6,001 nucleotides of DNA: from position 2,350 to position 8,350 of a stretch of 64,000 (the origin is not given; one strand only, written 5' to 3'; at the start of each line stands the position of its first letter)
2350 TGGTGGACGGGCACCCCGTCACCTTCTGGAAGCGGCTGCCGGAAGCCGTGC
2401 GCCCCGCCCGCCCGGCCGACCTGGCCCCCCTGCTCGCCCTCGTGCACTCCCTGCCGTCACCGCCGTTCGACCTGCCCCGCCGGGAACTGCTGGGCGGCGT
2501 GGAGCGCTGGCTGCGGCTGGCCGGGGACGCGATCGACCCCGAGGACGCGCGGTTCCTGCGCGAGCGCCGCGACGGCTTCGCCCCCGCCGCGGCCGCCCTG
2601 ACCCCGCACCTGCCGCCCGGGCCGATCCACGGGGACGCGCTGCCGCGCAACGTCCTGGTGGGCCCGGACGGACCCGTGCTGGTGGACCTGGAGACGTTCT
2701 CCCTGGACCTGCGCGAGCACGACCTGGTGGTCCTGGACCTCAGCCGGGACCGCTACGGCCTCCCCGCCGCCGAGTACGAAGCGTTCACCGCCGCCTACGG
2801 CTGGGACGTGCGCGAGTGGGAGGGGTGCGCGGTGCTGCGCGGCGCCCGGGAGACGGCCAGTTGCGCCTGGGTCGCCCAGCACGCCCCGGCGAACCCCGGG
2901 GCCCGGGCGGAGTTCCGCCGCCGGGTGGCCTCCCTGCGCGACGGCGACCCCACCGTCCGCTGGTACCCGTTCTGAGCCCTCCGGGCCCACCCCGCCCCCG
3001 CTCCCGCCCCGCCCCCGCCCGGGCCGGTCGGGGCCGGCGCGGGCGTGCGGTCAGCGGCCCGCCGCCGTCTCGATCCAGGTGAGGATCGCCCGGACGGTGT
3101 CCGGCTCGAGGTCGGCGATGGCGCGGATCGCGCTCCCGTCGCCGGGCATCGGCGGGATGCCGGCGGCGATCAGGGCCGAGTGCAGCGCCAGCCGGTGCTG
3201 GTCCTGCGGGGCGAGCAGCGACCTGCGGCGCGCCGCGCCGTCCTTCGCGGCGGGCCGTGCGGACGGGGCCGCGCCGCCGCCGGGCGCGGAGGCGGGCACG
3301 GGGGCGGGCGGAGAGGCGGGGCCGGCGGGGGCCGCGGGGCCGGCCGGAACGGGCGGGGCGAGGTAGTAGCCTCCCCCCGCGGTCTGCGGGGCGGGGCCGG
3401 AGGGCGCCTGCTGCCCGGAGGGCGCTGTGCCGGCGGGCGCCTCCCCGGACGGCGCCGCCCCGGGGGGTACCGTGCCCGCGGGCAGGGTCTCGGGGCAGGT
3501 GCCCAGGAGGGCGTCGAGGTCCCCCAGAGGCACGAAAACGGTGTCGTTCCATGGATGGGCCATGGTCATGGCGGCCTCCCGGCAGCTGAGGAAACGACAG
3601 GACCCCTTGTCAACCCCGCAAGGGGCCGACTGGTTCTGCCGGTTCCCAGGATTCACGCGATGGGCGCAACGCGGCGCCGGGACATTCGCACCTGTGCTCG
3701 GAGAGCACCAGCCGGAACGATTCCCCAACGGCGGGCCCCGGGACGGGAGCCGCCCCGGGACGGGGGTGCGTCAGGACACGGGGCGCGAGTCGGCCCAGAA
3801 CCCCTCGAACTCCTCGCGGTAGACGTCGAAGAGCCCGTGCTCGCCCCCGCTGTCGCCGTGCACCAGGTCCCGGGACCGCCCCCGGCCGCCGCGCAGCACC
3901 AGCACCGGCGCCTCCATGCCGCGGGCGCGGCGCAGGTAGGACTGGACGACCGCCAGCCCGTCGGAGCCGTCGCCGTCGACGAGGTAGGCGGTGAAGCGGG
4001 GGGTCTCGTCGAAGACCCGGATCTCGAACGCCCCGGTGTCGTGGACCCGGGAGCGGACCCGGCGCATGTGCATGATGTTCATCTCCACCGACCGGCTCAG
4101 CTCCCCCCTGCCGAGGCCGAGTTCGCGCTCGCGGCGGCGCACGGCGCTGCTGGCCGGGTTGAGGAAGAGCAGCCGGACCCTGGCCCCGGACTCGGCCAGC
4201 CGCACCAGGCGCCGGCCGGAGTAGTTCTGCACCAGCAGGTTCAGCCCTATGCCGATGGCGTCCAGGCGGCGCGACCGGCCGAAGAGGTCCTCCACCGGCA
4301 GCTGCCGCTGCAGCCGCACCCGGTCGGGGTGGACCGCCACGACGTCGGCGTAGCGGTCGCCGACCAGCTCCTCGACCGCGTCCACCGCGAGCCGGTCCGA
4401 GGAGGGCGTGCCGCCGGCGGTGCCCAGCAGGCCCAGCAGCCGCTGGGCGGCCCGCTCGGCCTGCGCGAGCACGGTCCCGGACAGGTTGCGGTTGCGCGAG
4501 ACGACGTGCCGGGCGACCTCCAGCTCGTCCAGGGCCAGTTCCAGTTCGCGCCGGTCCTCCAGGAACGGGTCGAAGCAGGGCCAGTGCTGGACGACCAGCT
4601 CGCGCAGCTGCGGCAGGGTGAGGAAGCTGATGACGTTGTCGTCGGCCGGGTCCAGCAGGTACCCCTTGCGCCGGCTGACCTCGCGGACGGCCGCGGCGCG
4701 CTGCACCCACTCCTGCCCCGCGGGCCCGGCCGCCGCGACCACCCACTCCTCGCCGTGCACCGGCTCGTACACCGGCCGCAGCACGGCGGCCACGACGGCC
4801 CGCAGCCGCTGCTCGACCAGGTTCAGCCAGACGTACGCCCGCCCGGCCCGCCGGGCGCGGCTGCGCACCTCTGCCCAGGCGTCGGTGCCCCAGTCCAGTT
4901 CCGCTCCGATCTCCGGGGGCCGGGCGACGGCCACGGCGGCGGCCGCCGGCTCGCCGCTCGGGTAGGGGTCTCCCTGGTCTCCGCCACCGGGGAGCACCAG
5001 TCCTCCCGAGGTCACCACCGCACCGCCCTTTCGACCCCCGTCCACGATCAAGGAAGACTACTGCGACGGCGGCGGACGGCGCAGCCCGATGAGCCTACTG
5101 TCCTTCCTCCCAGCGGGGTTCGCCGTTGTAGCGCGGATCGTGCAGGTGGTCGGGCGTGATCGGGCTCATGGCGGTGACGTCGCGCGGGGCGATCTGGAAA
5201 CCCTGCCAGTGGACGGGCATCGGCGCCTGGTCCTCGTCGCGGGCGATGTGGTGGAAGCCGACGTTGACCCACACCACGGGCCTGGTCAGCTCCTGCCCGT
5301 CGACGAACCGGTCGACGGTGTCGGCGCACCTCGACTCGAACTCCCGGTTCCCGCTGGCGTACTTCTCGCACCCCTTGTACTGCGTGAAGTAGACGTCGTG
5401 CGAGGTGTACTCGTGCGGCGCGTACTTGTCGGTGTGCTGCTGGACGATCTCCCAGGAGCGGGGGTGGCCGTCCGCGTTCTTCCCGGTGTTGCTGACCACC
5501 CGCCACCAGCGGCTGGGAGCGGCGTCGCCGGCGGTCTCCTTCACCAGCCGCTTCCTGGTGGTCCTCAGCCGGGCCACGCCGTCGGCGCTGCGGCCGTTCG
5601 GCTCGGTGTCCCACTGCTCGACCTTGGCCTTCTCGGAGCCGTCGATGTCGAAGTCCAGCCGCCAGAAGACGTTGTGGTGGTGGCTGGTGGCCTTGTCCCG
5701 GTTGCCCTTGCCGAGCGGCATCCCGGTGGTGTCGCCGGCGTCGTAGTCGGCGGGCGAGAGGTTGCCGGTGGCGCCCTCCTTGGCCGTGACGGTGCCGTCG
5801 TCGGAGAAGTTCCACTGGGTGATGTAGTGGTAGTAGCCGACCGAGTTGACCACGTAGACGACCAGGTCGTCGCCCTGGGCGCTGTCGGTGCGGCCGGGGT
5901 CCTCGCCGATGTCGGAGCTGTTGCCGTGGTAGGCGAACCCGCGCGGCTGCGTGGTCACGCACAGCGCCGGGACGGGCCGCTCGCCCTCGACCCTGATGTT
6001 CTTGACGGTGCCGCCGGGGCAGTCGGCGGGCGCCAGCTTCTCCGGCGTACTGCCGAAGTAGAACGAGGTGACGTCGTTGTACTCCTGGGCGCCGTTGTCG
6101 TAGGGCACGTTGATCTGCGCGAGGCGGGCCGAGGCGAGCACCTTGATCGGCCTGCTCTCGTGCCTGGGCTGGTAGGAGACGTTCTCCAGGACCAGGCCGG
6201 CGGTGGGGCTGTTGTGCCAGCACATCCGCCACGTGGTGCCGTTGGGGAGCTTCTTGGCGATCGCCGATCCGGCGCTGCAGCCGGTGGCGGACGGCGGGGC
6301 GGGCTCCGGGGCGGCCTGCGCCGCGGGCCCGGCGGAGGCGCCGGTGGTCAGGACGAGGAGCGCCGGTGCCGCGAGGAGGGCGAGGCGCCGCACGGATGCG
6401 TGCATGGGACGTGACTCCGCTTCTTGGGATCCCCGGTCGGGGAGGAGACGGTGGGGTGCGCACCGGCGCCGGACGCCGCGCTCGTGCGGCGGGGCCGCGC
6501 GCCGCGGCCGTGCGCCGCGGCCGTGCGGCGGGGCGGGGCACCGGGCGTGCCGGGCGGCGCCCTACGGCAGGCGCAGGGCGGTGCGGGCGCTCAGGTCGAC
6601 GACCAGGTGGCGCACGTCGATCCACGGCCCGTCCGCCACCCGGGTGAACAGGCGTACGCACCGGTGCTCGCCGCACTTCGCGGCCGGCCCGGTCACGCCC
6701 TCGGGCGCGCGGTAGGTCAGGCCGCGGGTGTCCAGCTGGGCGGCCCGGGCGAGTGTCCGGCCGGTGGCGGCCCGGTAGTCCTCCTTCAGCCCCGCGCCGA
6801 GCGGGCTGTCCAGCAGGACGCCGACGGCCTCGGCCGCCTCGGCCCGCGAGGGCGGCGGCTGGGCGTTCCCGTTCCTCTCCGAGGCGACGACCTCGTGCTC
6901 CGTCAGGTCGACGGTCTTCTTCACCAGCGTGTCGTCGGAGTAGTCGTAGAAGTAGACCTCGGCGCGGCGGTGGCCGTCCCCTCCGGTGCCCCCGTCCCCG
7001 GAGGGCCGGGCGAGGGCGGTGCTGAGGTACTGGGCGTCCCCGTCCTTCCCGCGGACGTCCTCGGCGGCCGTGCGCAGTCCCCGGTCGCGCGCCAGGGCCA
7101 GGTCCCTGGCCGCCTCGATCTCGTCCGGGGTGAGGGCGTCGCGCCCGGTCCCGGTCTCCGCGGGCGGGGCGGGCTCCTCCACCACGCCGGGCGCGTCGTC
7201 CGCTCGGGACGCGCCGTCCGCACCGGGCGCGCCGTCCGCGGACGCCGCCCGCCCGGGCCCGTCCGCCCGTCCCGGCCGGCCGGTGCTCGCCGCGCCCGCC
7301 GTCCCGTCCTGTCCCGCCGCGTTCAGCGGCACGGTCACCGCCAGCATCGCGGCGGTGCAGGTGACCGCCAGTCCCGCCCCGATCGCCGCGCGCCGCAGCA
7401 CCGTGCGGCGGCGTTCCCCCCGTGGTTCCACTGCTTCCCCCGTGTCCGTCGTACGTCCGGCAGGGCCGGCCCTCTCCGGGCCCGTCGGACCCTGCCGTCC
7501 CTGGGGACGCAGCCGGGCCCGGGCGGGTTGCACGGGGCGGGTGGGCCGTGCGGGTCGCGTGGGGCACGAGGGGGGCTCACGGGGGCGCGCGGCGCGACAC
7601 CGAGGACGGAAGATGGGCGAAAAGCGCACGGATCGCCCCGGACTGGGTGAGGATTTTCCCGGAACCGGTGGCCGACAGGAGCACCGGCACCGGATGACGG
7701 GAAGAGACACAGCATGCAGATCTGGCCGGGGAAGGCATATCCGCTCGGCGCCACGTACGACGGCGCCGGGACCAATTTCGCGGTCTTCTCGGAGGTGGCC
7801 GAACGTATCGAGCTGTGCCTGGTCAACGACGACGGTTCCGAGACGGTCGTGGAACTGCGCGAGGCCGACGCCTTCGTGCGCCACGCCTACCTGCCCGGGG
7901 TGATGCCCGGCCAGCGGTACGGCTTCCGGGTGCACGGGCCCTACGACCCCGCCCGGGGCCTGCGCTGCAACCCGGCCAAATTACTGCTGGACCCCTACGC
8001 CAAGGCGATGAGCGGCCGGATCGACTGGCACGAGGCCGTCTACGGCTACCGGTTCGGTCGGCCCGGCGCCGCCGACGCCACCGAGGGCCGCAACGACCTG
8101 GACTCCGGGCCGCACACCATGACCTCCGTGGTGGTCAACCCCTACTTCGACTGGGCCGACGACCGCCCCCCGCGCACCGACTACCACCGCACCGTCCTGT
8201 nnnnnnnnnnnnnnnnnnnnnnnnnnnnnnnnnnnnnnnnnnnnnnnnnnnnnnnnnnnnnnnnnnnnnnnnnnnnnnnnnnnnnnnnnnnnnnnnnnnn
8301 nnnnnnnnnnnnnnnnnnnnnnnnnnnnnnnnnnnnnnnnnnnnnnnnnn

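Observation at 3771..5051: Fusion protein with a HEPN-like (Swt1-type) helical N-domain and a regulator-associated C-terminal domain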

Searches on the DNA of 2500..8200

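Call 77: search_rna_families(source=window, start=2500, end=8200, threshold=gathering)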
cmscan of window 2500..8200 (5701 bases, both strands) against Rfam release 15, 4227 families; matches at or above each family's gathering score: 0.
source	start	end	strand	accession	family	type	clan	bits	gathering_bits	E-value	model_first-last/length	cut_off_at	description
